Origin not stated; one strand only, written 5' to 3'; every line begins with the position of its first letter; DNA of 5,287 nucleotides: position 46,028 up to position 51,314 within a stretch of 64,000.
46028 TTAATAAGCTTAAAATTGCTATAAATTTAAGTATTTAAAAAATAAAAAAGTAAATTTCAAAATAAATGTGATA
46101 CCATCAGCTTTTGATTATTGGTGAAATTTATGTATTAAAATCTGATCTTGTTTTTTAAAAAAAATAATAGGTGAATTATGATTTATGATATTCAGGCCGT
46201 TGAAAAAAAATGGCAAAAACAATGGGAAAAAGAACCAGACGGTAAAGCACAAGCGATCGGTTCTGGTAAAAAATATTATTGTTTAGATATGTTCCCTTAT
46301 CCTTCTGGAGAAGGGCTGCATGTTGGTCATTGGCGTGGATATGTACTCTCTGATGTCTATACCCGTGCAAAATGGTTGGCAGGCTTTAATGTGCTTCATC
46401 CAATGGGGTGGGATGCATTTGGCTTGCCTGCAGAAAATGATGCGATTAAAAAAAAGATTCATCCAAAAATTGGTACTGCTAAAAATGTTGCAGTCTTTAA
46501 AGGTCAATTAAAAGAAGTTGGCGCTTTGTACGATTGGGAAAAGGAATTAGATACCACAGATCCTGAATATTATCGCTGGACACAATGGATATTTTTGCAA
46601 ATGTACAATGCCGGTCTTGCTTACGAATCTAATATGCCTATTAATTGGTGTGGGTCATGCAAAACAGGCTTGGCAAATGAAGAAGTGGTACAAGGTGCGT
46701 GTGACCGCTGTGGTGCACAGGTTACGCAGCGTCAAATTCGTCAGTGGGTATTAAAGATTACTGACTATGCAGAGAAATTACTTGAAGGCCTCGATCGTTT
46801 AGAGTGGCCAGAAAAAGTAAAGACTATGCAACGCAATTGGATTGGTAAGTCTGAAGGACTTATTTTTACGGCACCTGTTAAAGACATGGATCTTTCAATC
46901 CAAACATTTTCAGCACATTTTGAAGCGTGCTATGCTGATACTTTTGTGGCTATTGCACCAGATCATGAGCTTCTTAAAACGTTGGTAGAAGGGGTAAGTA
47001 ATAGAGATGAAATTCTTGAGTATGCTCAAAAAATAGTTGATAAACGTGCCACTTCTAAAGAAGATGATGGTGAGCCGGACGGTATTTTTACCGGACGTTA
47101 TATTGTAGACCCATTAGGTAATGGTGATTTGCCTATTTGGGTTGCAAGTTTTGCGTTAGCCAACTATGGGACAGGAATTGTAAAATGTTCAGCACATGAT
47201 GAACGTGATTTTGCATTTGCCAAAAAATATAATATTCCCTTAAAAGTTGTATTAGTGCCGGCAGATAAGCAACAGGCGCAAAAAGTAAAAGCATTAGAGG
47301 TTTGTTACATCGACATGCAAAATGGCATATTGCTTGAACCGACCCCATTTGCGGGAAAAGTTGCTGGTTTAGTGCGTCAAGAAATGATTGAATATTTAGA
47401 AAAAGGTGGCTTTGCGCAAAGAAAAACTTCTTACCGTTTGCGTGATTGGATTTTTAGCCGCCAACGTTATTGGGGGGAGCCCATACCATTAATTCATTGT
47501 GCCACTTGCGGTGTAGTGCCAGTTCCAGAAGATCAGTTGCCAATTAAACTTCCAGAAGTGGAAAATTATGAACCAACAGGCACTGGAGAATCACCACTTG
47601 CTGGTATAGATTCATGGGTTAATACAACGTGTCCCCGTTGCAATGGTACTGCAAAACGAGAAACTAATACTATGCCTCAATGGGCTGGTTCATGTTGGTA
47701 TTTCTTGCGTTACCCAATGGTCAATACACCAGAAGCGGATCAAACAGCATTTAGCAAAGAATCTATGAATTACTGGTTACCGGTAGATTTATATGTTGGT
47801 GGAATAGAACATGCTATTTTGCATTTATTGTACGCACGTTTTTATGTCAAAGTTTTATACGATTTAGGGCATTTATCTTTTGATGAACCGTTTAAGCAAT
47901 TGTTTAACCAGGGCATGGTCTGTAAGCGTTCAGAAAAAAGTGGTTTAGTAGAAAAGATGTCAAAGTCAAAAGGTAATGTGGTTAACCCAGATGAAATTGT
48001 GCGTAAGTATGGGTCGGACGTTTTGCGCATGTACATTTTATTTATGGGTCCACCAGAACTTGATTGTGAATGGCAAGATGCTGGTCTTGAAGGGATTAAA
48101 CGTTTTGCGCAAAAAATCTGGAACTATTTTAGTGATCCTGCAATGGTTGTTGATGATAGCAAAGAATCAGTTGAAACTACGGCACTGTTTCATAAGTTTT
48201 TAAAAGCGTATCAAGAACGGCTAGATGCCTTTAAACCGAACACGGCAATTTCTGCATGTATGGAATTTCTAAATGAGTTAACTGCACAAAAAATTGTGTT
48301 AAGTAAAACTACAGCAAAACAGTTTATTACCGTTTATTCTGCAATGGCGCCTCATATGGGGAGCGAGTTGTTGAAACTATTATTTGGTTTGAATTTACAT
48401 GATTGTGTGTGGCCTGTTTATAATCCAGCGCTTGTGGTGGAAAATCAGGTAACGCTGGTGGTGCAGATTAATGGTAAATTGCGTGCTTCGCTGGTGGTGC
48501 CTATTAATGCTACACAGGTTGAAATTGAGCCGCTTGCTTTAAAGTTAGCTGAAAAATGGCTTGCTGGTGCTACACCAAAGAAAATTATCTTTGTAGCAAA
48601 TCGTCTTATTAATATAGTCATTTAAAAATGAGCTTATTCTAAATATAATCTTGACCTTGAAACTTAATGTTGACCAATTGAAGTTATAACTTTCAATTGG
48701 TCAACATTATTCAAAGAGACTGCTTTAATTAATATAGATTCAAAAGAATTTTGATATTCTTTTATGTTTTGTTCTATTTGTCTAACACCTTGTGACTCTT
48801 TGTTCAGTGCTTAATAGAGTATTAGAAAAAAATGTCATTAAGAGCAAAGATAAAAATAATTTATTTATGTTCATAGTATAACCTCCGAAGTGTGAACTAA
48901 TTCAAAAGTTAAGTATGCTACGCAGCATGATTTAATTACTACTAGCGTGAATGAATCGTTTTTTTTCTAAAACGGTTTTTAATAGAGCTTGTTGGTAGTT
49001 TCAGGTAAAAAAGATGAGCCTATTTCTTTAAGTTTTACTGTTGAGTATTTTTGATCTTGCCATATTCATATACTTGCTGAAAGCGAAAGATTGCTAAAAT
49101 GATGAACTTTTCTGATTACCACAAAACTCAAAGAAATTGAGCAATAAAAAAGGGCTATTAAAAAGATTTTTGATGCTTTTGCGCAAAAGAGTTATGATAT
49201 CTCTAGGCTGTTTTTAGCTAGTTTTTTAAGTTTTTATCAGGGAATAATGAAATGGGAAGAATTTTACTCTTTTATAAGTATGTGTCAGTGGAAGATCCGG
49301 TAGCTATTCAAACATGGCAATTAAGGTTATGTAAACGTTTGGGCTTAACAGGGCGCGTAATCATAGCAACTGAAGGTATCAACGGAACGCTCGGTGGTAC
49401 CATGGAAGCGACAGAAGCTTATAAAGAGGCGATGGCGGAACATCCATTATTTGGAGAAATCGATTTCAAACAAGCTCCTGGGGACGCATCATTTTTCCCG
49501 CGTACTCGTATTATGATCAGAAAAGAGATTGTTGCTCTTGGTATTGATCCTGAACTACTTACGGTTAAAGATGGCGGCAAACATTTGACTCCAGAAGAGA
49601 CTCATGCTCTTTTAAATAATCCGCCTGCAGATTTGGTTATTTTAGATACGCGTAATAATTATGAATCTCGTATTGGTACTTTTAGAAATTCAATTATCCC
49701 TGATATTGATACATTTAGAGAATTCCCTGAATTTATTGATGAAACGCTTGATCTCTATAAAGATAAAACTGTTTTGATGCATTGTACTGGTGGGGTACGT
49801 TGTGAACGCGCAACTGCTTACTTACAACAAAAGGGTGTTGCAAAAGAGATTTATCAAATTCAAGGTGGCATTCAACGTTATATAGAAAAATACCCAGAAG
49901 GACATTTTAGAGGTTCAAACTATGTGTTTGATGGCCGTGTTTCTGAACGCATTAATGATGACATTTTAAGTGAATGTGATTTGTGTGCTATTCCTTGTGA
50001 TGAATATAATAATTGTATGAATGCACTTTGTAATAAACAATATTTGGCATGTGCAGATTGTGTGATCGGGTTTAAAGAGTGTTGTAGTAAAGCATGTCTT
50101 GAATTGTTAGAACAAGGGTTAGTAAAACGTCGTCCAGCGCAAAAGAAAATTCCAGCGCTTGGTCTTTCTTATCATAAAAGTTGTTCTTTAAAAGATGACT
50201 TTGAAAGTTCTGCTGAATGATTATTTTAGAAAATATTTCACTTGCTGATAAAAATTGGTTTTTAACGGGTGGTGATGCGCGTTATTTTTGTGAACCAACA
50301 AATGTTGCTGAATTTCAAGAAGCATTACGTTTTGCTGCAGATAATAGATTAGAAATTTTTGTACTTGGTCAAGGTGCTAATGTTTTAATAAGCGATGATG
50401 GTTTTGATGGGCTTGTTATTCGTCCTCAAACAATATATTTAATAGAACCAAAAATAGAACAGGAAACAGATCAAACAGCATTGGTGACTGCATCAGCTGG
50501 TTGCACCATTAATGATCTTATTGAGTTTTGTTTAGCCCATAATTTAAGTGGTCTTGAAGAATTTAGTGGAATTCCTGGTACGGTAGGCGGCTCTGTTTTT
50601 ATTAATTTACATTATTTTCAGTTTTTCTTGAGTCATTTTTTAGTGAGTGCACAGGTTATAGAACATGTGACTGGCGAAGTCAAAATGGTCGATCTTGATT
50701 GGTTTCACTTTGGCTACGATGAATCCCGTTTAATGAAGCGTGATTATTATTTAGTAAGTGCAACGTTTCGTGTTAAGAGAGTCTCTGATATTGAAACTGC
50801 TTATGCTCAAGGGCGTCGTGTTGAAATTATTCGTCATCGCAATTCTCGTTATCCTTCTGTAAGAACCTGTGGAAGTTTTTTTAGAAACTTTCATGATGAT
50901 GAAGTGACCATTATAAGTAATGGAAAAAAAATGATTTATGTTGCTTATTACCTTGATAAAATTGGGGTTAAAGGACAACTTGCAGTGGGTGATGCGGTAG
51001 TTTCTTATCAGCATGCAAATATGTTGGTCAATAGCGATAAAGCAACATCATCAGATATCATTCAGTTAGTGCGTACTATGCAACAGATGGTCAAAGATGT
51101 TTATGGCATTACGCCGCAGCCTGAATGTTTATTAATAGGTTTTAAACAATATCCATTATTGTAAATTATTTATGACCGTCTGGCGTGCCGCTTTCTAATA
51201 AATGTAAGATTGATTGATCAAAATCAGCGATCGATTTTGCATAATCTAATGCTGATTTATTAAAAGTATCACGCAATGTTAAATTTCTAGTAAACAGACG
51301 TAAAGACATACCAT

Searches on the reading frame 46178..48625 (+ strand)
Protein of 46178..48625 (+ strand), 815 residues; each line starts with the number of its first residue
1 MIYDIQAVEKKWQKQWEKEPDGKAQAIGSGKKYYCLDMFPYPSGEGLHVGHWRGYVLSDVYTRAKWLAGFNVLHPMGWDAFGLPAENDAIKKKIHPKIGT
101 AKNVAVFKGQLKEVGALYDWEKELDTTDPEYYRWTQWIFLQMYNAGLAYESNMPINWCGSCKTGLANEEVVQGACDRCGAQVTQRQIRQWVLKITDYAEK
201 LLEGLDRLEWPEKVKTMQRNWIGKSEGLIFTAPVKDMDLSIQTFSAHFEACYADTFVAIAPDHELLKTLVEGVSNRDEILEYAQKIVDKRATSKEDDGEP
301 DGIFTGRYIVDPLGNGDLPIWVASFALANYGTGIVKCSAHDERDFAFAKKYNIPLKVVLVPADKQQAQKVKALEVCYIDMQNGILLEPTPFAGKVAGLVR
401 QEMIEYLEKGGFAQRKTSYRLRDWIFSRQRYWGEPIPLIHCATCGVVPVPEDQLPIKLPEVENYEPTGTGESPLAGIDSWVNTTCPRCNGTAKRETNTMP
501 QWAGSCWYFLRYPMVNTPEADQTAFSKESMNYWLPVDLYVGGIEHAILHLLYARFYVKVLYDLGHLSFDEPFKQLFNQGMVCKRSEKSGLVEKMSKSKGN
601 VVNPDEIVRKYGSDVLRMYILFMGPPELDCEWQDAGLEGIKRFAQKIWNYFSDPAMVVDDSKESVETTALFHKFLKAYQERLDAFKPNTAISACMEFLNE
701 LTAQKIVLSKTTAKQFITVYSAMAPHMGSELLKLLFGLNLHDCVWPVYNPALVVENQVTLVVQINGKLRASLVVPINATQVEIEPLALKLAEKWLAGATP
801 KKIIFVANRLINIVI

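Call 23: search_protein_families(library=pfam, proteins=[window:46178-48625:+], max_evalue=0.00001)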
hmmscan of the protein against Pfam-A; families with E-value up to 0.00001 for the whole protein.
window:46178-48625:+ (815 aa): 4 families
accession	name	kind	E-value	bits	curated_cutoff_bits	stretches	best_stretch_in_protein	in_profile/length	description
PF00133.28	tRNA-synt_1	-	2.4e-43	148.9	22.7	2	12-222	2-225/414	tRNA synthetases class I (I, L, M and V)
PF13603.12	tRNA-synt_1_2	-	9e-39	133.3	25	1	219-407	1-184/185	Leucyl-tRNA synthetase, editing domain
PF09334.17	tRNA-synt_1g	-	1.9e-26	93.2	20.1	1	39-181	7-145/391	tRNA synthetases class I (M)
PF08264.19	Anticodon_1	-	2.8e-08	34.2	25.1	1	670-779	7-143/148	Anticodon-binding domain of tRNA ligase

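Call 41: find_homologous_proteins(query=window:46178-48625:+, max_evalue=1e-50)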
Query window:46178-48625:+ (815 aa): 8000 proteins with E <= 1e-50 among 8000 candidates; the best 120 are listed.
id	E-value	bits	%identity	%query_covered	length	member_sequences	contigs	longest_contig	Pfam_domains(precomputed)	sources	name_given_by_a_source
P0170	0.0e+0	1728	88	100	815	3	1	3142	PF09334.18,PF08264.20,PF13603.13,PF00133.29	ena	-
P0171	0.0e+0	1529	78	100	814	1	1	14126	PF09334.18,PF08264.20,PF13603.13,PF00133.29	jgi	-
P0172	0.0e+0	1481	76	100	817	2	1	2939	PF09334.18,PF08264.20,PF13603.13,PF00133.29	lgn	-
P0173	0.0e+0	1384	71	100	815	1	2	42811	PF09334.18,PF08264.20,PF13603.13,PF00133.29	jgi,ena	-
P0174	0.0e+0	1379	70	100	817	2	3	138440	PF09334.18,PF08264.20,PF13603.13,PF00133.29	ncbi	-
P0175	0.0e+0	1367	70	100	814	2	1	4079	PF09334.18,PF08264.20,PF13603.13,PF00133.29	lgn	-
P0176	0.0e+0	1365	69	100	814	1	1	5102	PF09334.18,PF08264.20,PF13603.13,PF00133.29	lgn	-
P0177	0.0e+0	1363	70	100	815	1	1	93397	PF09334.18,PF08264.20,PF13603.13,PF00133.29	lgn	-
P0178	0.0e+0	1361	70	100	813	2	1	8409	PF09334.18,PF08264.20,PF13603.13,PF00133.29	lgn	-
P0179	0.0e+0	1360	69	100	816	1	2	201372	PF09334.18,PF08264.20,PF13603.13,PF00133.29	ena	-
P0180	0.0e+0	1360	69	100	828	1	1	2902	PF09334.18,PF08264.20,PF13603.13,PF00133.29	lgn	-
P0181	0.0e+0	1360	69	100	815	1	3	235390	PF09334.18,PF08264.20,PF13603.13,PF00133.29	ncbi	-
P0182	0.0e+0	1357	69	100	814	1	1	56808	PF09334.18,PF08264.20,PF13603.13,PF00133.29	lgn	-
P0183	0.0e+0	1356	70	100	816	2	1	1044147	PF09334.18,PF08264.20,PF13603.13,PF00133.29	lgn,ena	-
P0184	0.0e+0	1355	69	100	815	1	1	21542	PF09334.18,PF01406.26,PF08264.20,PF13603.13,PF00133.29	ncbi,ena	-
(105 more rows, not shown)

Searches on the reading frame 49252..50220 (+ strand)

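Call 26: search_protein_families(library=pfam, proteins=[window:49252-50220:+], max_evalue=0.00001)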
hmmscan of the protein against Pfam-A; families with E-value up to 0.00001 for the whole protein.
window:49252-50220:+ (322 aa): 3 families
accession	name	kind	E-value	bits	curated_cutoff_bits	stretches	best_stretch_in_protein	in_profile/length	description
PF17773.7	UPF0176_N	-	4.3e-24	85.2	26.2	1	3-93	2-92/92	UPF0176 acylphosphatase like domain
PF12368.13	Rhodanese_C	-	4.1e-16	59.5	26.9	1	220-282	1-65/66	Rhodanase C-terminal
PF00581.25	Rhodanese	-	3.2e-09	37.6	22.2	1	113-212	1-101/102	Rhodanese-like domain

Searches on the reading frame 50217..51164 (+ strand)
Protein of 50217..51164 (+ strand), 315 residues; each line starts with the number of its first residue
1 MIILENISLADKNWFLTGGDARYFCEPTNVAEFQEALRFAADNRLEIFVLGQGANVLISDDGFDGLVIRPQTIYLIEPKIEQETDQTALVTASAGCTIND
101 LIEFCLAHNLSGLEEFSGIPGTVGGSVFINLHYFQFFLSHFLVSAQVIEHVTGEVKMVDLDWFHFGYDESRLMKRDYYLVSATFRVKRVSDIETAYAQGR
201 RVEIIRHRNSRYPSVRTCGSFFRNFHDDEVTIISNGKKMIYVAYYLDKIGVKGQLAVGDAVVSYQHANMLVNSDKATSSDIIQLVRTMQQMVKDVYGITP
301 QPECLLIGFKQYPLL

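Call 26: search_protein_families(library=pfam, proteins=[window:50217-51164:+], max_evalue=0.00001)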
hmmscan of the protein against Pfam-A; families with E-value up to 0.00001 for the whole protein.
window:50217-51164:+ (315 aa): 2 families
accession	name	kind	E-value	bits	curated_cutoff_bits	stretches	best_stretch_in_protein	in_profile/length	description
PF02873.21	MurB_C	-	1.9e-17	63.7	27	1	203-306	8-98/99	UDP-N-acetylenolpyruvoylglucosamine reductase, C-terminal domain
PF01565.28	FAD_binding_4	-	3.2e-15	56.5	26.4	1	23-155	3-135/139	FAD binding domain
